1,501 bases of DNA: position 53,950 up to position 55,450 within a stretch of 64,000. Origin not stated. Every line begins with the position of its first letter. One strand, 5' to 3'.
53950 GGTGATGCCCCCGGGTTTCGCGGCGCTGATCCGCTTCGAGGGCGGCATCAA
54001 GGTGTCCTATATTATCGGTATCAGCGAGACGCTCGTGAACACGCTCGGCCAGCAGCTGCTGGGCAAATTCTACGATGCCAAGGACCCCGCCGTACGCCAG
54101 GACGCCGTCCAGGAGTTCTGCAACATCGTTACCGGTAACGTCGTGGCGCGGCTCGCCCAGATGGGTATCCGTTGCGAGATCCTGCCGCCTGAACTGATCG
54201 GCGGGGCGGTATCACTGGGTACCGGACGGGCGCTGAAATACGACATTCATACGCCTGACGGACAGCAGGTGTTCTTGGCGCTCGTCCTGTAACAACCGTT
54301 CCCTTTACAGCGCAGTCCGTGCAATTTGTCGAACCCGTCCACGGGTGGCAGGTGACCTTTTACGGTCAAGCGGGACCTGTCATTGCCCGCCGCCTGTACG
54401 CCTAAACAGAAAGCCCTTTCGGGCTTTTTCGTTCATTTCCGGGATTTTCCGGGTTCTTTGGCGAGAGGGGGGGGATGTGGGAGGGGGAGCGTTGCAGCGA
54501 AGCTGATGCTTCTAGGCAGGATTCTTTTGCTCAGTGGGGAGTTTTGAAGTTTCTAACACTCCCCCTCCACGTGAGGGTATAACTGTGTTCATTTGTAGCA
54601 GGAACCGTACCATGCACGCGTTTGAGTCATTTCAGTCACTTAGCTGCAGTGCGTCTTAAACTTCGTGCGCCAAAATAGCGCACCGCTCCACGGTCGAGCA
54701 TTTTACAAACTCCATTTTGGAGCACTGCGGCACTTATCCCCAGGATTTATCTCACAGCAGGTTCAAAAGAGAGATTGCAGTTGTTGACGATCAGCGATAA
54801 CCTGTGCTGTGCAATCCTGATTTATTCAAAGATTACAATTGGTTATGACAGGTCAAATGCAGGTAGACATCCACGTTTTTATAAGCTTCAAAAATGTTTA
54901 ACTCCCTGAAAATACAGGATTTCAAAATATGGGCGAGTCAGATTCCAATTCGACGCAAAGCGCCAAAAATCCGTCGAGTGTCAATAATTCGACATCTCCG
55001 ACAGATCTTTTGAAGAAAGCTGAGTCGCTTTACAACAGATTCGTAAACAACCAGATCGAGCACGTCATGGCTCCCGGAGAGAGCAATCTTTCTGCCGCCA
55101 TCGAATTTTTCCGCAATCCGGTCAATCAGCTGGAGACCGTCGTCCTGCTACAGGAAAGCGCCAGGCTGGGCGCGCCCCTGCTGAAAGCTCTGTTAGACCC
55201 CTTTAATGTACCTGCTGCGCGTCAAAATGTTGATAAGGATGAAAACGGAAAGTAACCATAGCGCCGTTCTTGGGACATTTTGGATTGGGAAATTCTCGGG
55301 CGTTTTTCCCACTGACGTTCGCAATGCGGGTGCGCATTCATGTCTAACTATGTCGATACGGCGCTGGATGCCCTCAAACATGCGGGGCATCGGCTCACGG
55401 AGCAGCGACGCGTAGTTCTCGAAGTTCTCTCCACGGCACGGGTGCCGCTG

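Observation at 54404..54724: Candidate sigma54/enhancer-dependent small RNA with a complete promoter architecture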

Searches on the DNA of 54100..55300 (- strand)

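Call 4: search_rna_families(source=window, start=54100, end=55300, threshold=evalue, max_evalue=10, show_alignments=3)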
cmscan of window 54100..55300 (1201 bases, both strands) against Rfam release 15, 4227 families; matches with E-value up to 10: 4.
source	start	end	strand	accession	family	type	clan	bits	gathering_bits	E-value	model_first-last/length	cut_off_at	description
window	54534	54564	-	RF03339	mir-3047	Gene; miRNA;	-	20.1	53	0.58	1-61/61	no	mir-3047 microRNA precursor family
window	54701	54782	-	RF00712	mir-460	Gene; miRNA;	-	17.2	52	0.58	1-77/77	no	mir-460 microRNA precursor family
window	54395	54429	+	RF02438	SpF51_sRNA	Gene; sRNA;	-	16.8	50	5.2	1-45/45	no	Streptococcus sRNA SpF51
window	54517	54548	+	RF02219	ZNRD1-AS1_2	Gene; lncRNA;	-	11.8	60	7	1-76/76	no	ZNRD1 antisense RNA 1 conserved region 2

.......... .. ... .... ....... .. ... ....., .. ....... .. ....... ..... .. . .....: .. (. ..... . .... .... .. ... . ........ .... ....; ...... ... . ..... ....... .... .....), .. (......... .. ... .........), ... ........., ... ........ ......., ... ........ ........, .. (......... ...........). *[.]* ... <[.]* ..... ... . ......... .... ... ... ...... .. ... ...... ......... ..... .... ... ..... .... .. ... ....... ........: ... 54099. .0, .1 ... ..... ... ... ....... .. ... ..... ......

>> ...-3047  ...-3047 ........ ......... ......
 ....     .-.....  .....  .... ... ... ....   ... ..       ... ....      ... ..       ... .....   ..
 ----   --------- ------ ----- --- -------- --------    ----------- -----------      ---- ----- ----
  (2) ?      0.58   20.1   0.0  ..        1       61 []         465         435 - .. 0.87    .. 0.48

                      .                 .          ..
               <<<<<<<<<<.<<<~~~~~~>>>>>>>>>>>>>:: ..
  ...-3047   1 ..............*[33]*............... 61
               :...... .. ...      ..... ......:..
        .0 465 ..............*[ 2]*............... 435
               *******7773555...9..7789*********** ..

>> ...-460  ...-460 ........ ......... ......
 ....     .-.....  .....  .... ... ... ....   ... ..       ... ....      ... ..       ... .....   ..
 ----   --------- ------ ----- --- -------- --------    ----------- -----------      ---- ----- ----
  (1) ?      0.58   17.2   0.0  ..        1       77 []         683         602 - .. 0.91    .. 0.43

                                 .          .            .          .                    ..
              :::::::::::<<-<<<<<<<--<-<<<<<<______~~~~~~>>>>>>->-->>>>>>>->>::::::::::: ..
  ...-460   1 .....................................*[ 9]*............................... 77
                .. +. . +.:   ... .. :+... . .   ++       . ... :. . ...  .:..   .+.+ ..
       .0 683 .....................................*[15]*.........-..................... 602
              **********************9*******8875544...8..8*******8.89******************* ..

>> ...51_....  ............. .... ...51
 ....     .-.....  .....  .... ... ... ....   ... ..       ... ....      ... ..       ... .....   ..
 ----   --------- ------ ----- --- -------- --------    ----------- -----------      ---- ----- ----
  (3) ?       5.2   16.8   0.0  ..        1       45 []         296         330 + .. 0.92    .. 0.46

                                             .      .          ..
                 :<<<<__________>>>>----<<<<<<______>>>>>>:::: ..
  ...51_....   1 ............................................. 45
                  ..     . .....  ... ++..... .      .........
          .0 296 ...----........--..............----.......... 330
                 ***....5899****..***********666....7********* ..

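Call 34: build_rna_model(alignment_id=A4)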
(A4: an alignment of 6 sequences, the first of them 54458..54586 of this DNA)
Model R1 built from alignment A4 (6 sequences, 132 columns); structure: RNAalifold consensus.
model positions 129; base pairs 24; branch points 1; effective number of sequences 1.25; information 0.589 bits per position. Calibrated on 0.2 Mb of random sequence (short: E-values are rough).
structure used (alignment columns):
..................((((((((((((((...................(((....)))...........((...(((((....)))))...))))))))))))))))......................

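Call 35: search_with_rna_model(model_id=R1, sources=[window, L001, L002, L003, L004, L005, L006, L007, L008, L009, L010, L011, L012, L013, L014, L015, L016, L017, L018, L019, L020, L021, L022, L023, L024, L025, L028, L029, L030, L031, L032, L033, L034, L035, L036], max_evalue=1)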
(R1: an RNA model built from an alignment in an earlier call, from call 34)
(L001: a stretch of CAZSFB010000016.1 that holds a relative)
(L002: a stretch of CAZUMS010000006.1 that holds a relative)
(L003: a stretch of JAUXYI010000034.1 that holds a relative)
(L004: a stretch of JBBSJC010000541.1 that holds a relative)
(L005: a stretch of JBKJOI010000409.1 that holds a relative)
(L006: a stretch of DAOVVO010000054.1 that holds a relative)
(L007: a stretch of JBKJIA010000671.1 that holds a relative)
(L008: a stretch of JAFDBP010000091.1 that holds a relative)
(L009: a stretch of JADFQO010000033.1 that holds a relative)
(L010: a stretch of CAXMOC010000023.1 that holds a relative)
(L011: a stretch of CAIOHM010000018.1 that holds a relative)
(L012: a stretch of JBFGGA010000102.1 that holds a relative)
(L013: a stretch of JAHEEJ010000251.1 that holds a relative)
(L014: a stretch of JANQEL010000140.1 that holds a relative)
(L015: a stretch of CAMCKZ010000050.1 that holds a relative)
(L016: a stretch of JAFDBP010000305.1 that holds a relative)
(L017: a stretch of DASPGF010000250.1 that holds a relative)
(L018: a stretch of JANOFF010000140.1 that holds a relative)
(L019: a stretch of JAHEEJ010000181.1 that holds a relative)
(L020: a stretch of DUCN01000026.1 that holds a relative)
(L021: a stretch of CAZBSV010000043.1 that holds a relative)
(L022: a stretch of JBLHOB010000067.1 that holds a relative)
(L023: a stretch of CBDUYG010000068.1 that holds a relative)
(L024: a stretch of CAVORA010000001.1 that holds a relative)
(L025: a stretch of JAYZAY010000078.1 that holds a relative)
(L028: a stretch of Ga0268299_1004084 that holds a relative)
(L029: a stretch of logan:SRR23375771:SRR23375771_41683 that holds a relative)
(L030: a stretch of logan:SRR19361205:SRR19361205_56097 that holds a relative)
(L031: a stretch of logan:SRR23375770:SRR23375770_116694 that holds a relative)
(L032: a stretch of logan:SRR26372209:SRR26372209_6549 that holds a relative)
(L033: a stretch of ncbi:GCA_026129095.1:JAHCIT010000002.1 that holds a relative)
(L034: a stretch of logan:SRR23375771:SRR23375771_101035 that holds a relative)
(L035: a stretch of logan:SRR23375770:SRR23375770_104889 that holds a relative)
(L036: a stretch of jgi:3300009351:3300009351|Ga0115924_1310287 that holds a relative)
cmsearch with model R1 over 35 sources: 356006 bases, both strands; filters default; matches with E-value up to 1: 11.
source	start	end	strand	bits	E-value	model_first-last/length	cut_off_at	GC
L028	10860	10989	-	152.7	1.5e-42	1-129/129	no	0.55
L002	4935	5064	-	147.9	3.8e-41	1-129/129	no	0.55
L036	1686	1815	-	146.3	1.2e-40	1-129/129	no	0.54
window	54459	54586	-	142.6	1.4e-39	1-129/129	no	0.55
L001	4994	5123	-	141.3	3.5e-39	1-129/129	no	0.54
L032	6994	7123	-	141.3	3.5e-39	1-129/129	no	0.54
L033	7311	7436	-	132.5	1.4e-36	1-129/129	no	0.56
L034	6992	7117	-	132.5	1.4e-36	1-129/129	no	0.56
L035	6855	6980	-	132.5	1.4e-36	1-129/129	no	0.56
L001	5015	5105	+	13.6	0.22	19-108/129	no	0.54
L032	7015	7105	+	13.6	0.22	19-108/129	no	0.54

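Call 38: search_with_rna_model(model_id=R1, sources=[L037, L038, L039], max_evalue=5, filters=off)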
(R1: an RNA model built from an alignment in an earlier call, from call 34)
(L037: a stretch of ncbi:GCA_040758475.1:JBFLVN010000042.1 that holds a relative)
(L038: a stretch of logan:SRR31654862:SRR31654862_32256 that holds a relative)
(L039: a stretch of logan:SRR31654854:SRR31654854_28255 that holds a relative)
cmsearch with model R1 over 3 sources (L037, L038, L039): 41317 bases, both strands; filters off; matches with E-value up to 5: 9.
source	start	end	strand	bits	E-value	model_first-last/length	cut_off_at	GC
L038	6122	6175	+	8.9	0.66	1-129/129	no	0.65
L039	6022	6075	+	8.9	0.66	1-129/129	no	0.65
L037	4937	4993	+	8.3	0.97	1-129/129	no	0.67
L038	7487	7567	-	6.9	2.5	1-129/129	no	0.59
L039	7387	7467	-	6.9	2.5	1-129/129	no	0.59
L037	7405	7472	+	6.6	3.1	1-129/129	no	0.59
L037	16769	16784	-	6.5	3.3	76-91/129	no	0.88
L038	4996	5047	-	6.1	4.3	1-129/129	no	0.69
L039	4896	4947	-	6.1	4.3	1-129/129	no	0.69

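Call 61: search_dna_similar(query=window:54400-54740:-, collection=plasmids, mode=distant, max_evalue=0.01, max_rows=10)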
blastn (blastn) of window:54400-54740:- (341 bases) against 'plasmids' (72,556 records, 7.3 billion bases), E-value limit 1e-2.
No match.
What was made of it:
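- Tried and rejected: Plasmid collection, distant blastn: no match (call 61).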

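Call 65: search_with_rna_model(model_id=R1, sources=[window, L036, L001, L002, L028, L033, L040, L041, L042, L043, L044, L045, L046, L047, L048], max_evalue=0.001, make_alignment=true)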
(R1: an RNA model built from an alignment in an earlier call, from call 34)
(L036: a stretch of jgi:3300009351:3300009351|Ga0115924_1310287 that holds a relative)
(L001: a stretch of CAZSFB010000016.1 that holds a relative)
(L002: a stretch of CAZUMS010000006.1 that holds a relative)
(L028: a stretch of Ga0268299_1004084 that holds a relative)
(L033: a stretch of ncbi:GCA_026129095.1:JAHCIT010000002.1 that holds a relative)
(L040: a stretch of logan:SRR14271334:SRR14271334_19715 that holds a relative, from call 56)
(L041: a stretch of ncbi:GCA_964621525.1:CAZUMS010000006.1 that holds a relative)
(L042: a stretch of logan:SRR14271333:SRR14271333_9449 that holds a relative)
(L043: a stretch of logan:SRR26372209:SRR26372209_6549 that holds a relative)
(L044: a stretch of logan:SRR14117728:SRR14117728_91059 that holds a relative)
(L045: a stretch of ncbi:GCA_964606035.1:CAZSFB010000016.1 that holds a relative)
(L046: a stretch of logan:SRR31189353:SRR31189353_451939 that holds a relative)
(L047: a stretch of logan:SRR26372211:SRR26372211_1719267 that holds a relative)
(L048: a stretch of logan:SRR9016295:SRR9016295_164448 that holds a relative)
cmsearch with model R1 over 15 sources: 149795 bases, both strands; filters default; matches with E-value up to 0.001: 12.
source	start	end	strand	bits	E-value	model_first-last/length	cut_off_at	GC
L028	10860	10989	-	152.7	6.2e-43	1-129/129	no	0.55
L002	4935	5064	-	147.9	1.6e-41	1-129/129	no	0.55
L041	1670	1799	-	147.9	1.6e-41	1-129/129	no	0.55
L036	1686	1815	-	146.3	4.9e-41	1-129/129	no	0.54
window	54459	54586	-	142.6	6.1e-40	1-129/129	no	0.55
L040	585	712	-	142.6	6.1e-40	1-129/129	no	0.55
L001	4994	5123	-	141.3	1.5e-39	1-129/129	no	0.54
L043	1628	1757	-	141.3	1.5e-39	1-129/129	no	0.54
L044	1628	1757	-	141.3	1.5e-39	1-129/129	no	0.54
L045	1628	1757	-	141.3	1.5e-39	1-129/129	no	0.54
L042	2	125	-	137.5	2e-38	1-129/129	no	0.57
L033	7311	7436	-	132.5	6e-37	1-129/129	no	0.56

Alignment A5: 12 matches aligned to the model, 131 columns, each read 5' to 3' on its own strand. Consensus structure (alignment columns), stored with it:
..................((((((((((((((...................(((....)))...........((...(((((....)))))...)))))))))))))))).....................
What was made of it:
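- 54459..54586 (-): Conserved RNA core (129 model positions). Covariance model R1 scores 132-153 bits in every homologous locus, one copy each (calls 35, 65).
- There is one copy per locus (calls 35, 65).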

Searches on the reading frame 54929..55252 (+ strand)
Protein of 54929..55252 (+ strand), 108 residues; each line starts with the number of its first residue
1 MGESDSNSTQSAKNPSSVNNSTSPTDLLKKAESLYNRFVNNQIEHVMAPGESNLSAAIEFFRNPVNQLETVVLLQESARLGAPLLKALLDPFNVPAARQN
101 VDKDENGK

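Call 16: find_homologous_proteins(query=window:54929-55252:+, max_evalue=0.001)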
Query window:54929-55252:+ (108 aa): 1 proteins with E <= 0.001 among 6 candidates.
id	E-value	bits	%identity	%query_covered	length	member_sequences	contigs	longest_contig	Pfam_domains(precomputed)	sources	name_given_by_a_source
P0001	1.2e-61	223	100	100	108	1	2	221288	-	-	-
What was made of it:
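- Tried and rejected: A protein search with the 108-aa ORF found only itself (call 16).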

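Call 17: search_protein_families(library=pfam, proteins=[window:54929-55252:+], max_evalue=0.01)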
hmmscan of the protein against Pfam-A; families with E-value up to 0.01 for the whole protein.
window:54929-55252:+ (108 aa): 0 families

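Call 56: find_encoding_contigs(protein=P0001, flank=10000, max_places=3)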
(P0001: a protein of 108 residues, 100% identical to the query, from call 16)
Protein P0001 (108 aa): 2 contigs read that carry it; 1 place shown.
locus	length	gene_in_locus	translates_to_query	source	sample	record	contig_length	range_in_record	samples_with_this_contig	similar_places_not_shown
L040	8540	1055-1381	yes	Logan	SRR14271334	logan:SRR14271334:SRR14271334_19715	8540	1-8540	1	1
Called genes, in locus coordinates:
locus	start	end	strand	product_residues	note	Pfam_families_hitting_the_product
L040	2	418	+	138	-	?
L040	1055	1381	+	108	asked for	-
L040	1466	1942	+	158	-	PF01475:FUR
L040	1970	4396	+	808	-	PF06733:DEAD_2, PF13307:Helicase_C_2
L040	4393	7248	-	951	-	PF06271:RDD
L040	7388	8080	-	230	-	PF04452:Methyltrans_RNA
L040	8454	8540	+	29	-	?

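Call 57: search_protein_families(library=ncbifam, proteins=[window:54929-55252:+], max_evalue=0.001)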
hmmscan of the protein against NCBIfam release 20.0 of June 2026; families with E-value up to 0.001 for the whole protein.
window:54929-55252:+ (108 aa): 0 families
